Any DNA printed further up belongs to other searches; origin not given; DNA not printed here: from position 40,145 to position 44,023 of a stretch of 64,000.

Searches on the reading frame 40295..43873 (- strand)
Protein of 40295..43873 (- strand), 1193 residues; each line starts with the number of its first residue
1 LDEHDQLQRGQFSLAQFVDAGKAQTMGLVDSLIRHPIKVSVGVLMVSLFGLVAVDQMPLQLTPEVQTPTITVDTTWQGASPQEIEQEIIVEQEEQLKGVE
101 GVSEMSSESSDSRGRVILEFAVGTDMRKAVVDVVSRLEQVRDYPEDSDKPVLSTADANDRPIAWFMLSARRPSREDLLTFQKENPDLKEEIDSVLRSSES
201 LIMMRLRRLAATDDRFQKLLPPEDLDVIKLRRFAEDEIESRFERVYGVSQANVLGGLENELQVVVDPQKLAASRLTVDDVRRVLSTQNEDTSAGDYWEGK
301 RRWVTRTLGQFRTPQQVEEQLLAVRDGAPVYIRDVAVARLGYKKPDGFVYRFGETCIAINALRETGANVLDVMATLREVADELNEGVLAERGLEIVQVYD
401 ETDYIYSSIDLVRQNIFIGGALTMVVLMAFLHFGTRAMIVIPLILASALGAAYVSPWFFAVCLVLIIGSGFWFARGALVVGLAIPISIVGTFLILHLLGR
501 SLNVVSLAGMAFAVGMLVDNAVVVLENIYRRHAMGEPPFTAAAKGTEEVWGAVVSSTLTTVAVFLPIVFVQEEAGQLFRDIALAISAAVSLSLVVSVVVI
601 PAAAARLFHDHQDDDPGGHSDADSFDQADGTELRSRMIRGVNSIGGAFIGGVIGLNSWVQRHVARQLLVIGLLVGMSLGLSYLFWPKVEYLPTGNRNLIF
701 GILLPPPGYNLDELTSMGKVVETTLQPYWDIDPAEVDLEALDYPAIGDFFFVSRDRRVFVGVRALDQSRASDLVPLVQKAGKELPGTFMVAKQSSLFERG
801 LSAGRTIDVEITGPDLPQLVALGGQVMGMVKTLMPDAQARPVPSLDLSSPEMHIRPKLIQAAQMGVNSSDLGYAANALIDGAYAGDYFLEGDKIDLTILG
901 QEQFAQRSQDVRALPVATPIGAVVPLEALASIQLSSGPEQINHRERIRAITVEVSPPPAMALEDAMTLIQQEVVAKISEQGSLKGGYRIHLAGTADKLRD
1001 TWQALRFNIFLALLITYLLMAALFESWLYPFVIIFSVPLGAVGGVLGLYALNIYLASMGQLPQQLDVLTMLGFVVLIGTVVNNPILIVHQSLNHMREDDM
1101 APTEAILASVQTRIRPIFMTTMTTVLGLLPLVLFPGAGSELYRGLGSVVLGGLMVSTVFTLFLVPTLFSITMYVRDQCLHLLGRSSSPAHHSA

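Call 31: search_protein_families(library=pfam, proteins=[window:40295-43873:-], max_evalue=0.0001)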
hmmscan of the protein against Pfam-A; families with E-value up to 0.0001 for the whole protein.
window:40295-43873:- (1193 aa): 1 family
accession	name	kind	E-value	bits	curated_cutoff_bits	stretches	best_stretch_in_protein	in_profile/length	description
PF00873.25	ACR_tran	-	2.9e-190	634.9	28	3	474-1170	355-1019/1021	AcrB/AcrD/AcrF family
